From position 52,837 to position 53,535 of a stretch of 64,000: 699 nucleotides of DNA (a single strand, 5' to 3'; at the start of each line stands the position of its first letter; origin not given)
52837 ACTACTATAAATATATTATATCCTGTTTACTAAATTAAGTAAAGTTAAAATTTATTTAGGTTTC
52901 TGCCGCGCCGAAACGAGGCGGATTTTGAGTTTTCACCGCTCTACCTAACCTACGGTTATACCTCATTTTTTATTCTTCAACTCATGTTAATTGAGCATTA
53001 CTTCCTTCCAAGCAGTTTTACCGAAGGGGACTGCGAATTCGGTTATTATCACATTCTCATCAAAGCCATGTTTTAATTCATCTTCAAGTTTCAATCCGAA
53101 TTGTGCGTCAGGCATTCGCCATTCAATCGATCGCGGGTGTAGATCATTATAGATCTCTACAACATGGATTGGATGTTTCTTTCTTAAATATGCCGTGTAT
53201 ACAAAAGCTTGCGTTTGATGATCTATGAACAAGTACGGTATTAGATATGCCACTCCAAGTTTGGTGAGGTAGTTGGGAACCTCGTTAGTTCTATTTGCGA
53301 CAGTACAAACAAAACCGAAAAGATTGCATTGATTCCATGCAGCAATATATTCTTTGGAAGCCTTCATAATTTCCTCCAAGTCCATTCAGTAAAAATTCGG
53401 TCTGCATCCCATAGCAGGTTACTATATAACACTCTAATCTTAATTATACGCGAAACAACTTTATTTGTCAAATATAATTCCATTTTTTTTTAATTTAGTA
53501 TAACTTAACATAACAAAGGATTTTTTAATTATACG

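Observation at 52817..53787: AT-rich insertion between cas6 and cas8 with an NTF2-like 132-aa ORF, an orphan repeat-spacer unit and a 33-bp direct duplication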

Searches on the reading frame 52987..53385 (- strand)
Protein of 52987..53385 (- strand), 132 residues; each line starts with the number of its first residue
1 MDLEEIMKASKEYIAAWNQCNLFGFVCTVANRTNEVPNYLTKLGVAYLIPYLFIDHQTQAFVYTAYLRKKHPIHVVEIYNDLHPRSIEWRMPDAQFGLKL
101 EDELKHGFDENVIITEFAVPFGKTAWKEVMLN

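Call 12: search_protein_families(library=pfam, proteins=[window:52987-53385:-], max_evalue=0.01)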
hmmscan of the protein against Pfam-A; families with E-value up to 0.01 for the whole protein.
window:52987-53385:- (132 aa): 0 families

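Call 13: search_protein_families(library=ncbifam, proteins=[window:52987-53385:-], max_evalue=0.01)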
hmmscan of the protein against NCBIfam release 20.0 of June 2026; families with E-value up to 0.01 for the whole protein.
window:52987-53385:- (132 aa): 0 families

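Call 14: find_homologous_proteins(query=window:52987-53385:-, max_evalue=0.001)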
Query window:52987-53385:- (132 aa): 8 proteins with E <= 0.001 among 13 candidates.
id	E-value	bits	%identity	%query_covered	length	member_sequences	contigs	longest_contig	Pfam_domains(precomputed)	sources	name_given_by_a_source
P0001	1.5e-81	289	99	95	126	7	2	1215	-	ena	-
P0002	2.6e-55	204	70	92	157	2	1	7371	-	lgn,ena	-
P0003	1.3e-54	202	70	92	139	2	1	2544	-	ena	-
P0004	6.1e-46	174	55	94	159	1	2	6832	-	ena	-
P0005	6.5e-46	174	56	94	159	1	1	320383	-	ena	-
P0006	2.6e-43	165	54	94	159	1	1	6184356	-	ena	-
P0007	4.3e-42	161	54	95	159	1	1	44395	-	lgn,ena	-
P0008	4.7e-41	158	53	94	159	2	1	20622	-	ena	-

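Call 15: search_protein_families(library=phrogs, proteins=[window:52987-53385:-], max_evalue=1)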
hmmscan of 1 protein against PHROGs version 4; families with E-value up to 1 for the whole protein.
window:52987-53385:- (132 aa): 2 families
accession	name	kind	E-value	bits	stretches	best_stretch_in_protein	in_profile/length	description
phrog_10400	-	unknown function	0.032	15.1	1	10-32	13-35/39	-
phrog_11878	-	unknown function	0.17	13.3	1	33-58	58-82/93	-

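Call 16: search_protein_families(library=padloc, proteins=[window:52987-53385:-], max_evalue=1)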
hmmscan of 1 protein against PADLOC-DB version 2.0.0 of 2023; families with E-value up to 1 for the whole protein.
window:52987-53385:- (132 aa): 0 families

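Call 17: find_encoding_contigs(protein=P0006, flank=8000, max_places=3)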
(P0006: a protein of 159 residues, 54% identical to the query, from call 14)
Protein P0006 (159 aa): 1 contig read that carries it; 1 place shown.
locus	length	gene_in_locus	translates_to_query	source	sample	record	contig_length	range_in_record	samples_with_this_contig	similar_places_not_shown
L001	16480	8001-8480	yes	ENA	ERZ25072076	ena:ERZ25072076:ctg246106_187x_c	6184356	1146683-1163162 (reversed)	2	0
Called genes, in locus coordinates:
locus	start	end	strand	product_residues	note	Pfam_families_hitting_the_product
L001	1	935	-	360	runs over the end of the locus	PF00089:Trypsin, PF13365:Trypsin_2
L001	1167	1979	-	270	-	PF00583:Acetyltransf_1, PF13527:Acetyltransf_9, PF13673:Acetyltransf_10 (faint), PF13508:Acetyltransf_7 (faint)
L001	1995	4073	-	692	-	PF08450:SGL (faint), PF01436:NHL (weak)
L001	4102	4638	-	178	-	PF01385:OrfB_IS605, PF07282:Cas12f1-like_TNB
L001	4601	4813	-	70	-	-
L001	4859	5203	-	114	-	PF12323:HTH_OrfB_IS605 (weak)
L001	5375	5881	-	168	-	-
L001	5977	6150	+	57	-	-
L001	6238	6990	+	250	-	PF21350:Cas6_I-A, PF01881:Cas_Cas6_C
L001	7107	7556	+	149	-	-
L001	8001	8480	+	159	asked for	-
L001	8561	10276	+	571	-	-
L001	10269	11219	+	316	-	PF01905:DevR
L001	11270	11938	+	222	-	PF09704:Cas_Cas5d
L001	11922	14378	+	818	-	PF18019:Cas3_HD (weak), PF04851:ResIII, PF00270:DEAD, PF22590:Cas3-like_C_2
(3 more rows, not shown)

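Call 18: find_encoding_contigs(protein=P0005, flank=8000, max_places=3)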
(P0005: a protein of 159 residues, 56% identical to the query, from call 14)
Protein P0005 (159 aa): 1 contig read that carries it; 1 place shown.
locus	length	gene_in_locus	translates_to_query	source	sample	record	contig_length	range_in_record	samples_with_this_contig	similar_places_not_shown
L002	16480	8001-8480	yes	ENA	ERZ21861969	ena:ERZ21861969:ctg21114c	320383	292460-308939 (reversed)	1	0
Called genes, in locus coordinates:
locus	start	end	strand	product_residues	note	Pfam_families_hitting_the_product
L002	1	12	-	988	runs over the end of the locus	-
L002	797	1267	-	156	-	-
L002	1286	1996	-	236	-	-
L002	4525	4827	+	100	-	-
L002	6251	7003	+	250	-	PF21350:Cas6_I-A, PF01881:Cas_Cas6_C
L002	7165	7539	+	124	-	-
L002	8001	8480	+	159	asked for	-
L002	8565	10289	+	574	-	-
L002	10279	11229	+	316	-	PF01905:DevR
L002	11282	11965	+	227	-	PF09704:Cas_Cas5d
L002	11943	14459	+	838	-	PF18019:Cas3_HD, PF04851:ResIII, PF00270:DEAD, PF00271:Helicase_C (faint), PF22590:Cas3-like_C_2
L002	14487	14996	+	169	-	PF01930:Cas_Cas4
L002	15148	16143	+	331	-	PF01867:Cas_Cas1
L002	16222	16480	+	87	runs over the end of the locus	PF09827:CRISPR_Cas2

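Call 19: find_encoding_contigs(protein=P0002, flank=8000, max_places=3)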
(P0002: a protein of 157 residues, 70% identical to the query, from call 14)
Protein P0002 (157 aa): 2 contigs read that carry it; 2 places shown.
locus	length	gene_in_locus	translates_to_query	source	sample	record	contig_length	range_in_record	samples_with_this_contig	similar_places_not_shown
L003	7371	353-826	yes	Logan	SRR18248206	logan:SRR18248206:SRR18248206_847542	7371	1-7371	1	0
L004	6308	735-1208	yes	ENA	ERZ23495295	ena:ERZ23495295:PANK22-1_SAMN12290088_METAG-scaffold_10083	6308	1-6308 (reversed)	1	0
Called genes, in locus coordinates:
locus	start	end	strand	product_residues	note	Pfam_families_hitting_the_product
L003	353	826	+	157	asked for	-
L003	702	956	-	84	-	-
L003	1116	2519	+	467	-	PF09706:Cas_CXXC_CXXC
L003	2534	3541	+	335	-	PF01905:DevR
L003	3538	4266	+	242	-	PF09704:Cas_Cas5d (faint)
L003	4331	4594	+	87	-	-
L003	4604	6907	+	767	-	PF18019:Cas3_HD (weak), PF04851:ResIII (weak), PF00270:DEAD, PF00271:Helicase_C, PF22590:Cas3-like_C_2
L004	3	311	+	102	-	?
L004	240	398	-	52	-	-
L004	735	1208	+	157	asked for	-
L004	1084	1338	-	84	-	-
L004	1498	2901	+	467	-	PF09706:Cas_CXXC_CXXC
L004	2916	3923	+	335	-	PF01905:DevR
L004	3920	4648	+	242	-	PF09704:Cas_Cas5d (faint)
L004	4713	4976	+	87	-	-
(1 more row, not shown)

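Call 23: find_encoding_contigs(protein=P0007, flank=8000, max_places=3)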
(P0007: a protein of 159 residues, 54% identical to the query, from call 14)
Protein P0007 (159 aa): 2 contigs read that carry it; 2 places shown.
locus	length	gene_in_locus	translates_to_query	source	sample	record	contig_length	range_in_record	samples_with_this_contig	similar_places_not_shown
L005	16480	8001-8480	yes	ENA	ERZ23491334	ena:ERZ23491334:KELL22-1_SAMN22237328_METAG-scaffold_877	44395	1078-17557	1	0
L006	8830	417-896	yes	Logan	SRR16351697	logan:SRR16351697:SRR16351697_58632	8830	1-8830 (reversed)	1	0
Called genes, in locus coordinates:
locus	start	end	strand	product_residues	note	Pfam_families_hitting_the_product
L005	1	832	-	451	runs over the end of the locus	-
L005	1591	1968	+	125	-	-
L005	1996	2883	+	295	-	-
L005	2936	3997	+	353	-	-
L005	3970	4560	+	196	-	-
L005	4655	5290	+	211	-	-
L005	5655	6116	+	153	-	-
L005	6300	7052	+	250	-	PF21350:Cas6_I-A, PF01881:Cas_Cas6_C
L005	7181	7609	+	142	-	-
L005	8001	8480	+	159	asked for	-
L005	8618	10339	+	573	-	-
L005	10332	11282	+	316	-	PF01905:DevR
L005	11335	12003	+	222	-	PF09704:Cas_Cas5d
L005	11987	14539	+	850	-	PF18019:Cas3_HD (weak), PF00271:Helicase_C (faint), PF04851:ResIII, PF00270:DEAD, PF22590:Cas3-like_C_2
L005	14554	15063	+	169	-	PF01930:Cas_Cas4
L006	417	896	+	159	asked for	-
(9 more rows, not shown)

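Call 24: find_encoding_contigs(protein=P0008, flank=8000, max_places=3)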
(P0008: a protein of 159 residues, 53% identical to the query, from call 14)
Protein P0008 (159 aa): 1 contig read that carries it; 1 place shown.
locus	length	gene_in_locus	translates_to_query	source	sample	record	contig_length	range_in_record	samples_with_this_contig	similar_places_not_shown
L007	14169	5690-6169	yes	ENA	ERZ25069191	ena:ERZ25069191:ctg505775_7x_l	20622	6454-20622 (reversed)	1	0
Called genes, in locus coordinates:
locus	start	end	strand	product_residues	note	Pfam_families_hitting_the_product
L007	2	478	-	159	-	?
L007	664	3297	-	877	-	PF01326:PPDK_N, PF00391:PEP-utilizers, PF02896:PEP-utilizers_C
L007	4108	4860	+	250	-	PF21350:Cas6_I-A, PF01881:Cas_Cas6_C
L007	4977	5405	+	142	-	-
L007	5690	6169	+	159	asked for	-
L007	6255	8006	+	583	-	-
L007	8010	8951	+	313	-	PF01905:DevR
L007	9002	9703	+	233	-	PF09704:Cas_Cas5d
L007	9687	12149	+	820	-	PF18019:Cas3_HD (weak), PF00270:DEAD, PF04851:ResIII, PF00271:Helicase_C, PF22590:Cas3-like_C_2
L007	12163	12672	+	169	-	PF01930:Cas_Cas4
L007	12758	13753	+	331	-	PF01867:Cas_Cas1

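Call 25: find_encoding_contigs(protein=P0004, flank=8000, max_places=3)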
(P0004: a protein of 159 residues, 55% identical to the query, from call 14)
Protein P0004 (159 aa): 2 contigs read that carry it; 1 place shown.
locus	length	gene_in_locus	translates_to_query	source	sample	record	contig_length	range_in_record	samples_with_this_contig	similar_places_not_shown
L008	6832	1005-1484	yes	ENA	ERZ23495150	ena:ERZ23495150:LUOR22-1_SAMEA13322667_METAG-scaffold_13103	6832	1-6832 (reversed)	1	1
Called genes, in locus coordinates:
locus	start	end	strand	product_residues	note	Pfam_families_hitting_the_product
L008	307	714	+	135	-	-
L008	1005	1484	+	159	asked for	-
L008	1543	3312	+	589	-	-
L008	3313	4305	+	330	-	PF01905:DevR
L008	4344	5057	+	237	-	PF09704:Cas_Cas5d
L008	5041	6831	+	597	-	?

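Call 36: predict_structure(alignment_id=A1)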
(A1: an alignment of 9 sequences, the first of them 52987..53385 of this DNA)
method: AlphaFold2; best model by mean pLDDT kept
length: 132 residues; sequences in the alignment: 9
mean_pLDDT: 34.9   pTM: 0.30
mean pLDDT of the five models: 34.9, 34.8, 34.5, 33.1, 29.0
residues with pLDDT >= 90: 0; 70-90: 0; 50-70: 1; < 50: 131
segments of 3 or more residues with pLDDT < 50: 1-14, 16-132
pLDDT, mean of each block of 10 residues (from residue 1): 45 45 27 31 38 34 31 30 30 34 36 38 35 28
secondary structure, 60 per line:
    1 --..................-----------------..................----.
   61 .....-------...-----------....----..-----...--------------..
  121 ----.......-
elements in order: H3-20 H38-51 E52-55 E60-65 E73-75 H87-90 H125-131

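Call 39: find_related_loci(query=A1, collection=genome_contigs, flank=3000)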
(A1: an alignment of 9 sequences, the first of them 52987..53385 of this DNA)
Query A1 (132 aa) in genome_contigs; peptide patterns used: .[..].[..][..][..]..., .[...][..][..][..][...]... (x = any residue, [..] = any of these).
35 stretches matched a pattern, but none encodes a relative of the query by tblastn (E <= 1e-3).

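Call 42: search_protein_representatives(alignment_id=A1)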
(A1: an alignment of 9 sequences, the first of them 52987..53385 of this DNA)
Query: 9 sequences, 159 profile positions. Proteins with E-value up to 0.001 (for the whole library): 22; up to 1e-10: 19; up to 1e-30: 8. The best 22 are listed.
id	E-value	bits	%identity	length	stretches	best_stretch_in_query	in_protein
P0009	1.1e-81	288.5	-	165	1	1-157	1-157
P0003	5.0e-64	231.2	-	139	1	3-158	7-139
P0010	1.7e-50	187.2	-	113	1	49-157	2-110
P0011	1.3e-49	184.3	-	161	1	1-159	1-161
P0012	4.1e-38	146.9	-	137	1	1-157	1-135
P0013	3.5e-37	143.9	-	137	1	1-157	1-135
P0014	1.6e-34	135.3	-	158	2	92-155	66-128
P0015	1.4e-31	125.7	-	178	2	98-159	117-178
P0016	1.3e-26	109.6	-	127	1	23-159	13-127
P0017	9.1e-26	106.8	-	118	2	91-145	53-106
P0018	1.8e-25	105.8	-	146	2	6-70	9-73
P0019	3.4e-22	95.2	-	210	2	91-152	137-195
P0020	3.9e-20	88.5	-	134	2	96-159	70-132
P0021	3.3e-19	85.5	-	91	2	1-69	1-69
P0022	2.7e-18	82.5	-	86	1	81-156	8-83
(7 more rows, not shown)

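Call 47: search_protein_families(library=pfam, alignment_id=A2, max_evalue=1)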
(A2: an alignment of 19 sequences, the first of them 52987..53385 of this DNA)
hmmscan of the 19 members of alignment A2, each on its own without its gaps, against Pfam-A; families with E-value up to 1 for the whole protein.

A. member 1, window:52987-53385:- (132 aa): 0 families

B. families by the number of members that match (of 19 scanned): 6 families
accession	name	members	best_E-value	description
PF04368.18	DUF507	1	0.099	Protein of unknown function (DUF507)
PF18435.7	EstA_Ig_like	1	0.11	Esterase Ig-like N-terminal domain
PF02679.21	ComA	1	0.12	(2R)-phospho-3-sulfolactate synthase (ComA)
PF21836.2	DUF6895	1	0.15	Domain of unknown function (DUF6895)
PF08484.17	Methyltransf_14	1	0.17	C-methyltransferase C-terminal domain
PF02536.19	mTERF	1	0.31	mTERF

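Call 48: search_solved_structures(query=A2, max_evalue=10)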
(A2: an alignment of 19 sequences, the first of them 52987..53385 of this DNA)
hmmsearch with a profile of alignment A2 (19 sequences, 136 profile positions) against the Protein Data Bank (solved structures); distinct sequences matched with E-value up to 10: 3.
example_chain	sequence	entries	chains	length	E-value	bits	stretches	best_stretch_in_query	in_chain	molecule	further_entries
6lkh_D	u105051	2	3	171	0.068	16.1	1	63-120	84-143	Sensor protein kinase HptS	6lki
6lkg_B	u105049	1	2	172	0.075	15.9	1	64-120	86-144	Sensor protein kinase HptS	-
2mpo_A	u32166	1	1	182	1.5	11.7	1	57-130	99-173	MIC2-associated protein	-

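Call 49: find_encoding_contigs(protein=P0012, flank=6000, max_places=2)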
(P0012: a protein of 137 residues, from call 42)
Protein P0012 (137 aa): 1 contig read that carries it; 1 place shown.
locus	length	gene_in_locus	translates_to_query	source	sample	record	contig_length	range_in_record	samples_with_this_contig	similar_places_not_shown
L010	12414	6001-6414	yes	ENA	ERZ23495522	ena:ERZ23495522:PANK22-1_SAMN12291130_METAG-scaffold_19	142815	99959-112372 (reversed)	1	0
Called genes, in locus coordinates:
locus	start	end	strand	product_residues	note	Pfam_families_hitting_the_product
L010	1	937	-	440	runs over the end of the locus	PF20154:LNT_N, PF00795:CN_hydrolase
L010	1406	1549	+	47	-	-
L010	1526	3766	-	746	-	PF06452:CBM9_1 (weak), PF19313:DUF5916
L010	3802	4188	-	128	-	-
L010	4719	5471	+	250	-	PF21350:Cas6_I-A, PF01881:Cas_Cas6_C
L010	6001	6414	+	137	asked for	-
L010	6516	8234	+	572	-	-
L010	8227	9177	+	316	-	PF01905:DevR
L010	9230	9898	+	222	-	PF09704:Cas_Cas5d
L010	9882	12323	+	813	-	PF18019:Cas3_HD (weak), PF00270:DEAD, PF04851:ResIII, PF22590:Cas3-like_C_2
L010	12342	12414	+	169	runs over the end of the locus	PF01930:Cas_Cas4, PF12705:PDDEXK_1 (weak)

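Call 50: find_encoding_contigs(protein=P0019, flank=6000, max_places=2)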
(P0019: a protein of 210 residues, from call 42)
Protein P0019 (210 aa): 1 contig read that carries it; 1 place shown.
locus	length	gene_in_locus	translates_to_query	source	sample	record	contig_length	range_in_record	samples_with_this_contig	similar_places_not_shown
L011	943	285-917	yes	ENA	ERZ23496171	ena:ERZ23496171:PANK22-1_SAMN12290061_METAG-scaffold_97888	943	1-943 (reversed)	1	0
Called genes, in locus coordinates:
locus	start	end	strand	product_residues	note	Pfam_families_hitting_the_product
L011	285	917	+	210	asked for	-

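Call 51: predict_structure(alignment_id=A2)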
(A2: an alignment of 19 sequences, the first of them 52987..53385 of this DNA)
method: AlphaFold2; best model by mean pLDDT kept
length: 132 residues; sequences in the alignment: 19
mean_pLDDT: 87.9   pTM: 0.81
mean pLDDT of the five models: 87.9, 87.3, 86.9, 85.8, 85.6
residues with pLDDT >= 90: 74; 70-90: 52; 50-70: 6; < 50: 0
segments of 3 or more residues with pLDDT < 50: none
pLDDT, mean of each block of 10 residues (from residue 1): 86 92 94 92 91 84 88 90 73 94 81 92 90 72
secondary structure, 60 per line:
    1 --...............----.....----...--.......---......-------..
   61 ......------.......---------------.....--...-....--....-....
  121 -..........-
elements in order: H3-17 E22-26 E31-33 H36-42 H46-51 E59-66 E73-79 E95-99 H106-109 E112-115 E117-120 H122-131

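Call 61: fold_search(model_id=the predicted structure, library=pdb)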
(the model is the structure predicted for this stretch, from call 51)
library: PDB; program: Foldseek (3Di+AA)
matches with E <= 10: 383; with E <= 0.001: 0
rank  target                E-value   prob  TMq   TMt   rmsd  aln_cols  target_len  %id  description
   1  1quq_A                1.2e-01  0.66  0.32  0.35   7.2       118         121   10  COMPLEX OF REPLICATION PROTEIN A SUBUNITS RPA14 AND RPA32 (released 1999-08-13)
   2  7uy7_A                1.9e-01  0.60  0.46  0.13   7.5       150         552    8  Tetrahymena CST with Polymerase alpha-Primase (released 2022-07-13)
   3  7u5c_E                2.3e-01  0.35  0.34  0.06   5.9       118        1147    8  Cryo-EM structure of human CST bound to DNA polymerase alpha-primase in a recruitment state (released 2022-05-18)
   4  9cgc_L                2.5e-01  0.57  0.34  0.15   7.6       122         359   10  Yeast 26S proteasome non-substrate-engaged (S1 state) (released 2025-07-09)
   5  3kf6_A                2.5e-01  0.54  0.37  0.36   7.5       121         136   12  Crystal structure of S. pombe Stn1-ten1 complex (released 2009-12-22)
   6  2pi2_D                3.8e-01  0.54  0.35  0.37   6.9       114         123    9  Full-length Replication protein A subunits RPA14 and RPA32 (released 2007-10-16)
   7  9vbo_G                4.1e-01  0.30  0.30  0.27   5.7        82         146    8  Cryo-EM structure of the multi-component acyltransferase complex MucABC from Streptococcus macacae at a stoichiometric (released 2026-02-11)
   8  3q8d_A                4.1e-01  0.30  0.33  0.21   8.3       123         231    7  E. coli RecO complex with SSB C-terminus (released 2011-05-04)
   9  1l1o_B                4.6e-01  0.35  0.35  0.37   6.3       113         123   10  Structure of the human Replication Protein A (RPA) trimerization core (released 2002-06-05)
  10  4cgy_B                4.6e-01  0.21  0.34  0.24  12.7       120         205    9  Crystal structure of the human topoisomerase III alpha-RMI1 complex (released 2014-02-12)
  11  3u4v_B                5.6e-01  0.30  0.36  0.40   4.8       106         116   11  Crystal Structure of the Tetrahymena telomerase processivity factor Teb1 OB-A (released 2011-12-28)
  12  2pqa_A                6.0e-01  0.41  0.36  0.37   6.7       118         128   10  Crystal Structure of Full-length Human RPA 14/32 Heterodimer (released 2007-11-13)
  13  2pi2_A                6.0e-01  0.30  0.33  0.33   6.6       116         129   11  Full-length Replication protein A subunits RPA14 and RPA32 (released 2007-10-16)
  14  6bhw_D                6.8e-01  0.44  0.40  0.52   6.3       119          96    8  B. subtilis SsbA (released 2018-12-19)
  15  3u4v_A                6.8e-01  0.28  0.36  0.40   4.8       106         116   10  Crystal Structure of the Tetrahymena telomerase processivity factor Teb1 OB-A (released 2011-12-28)
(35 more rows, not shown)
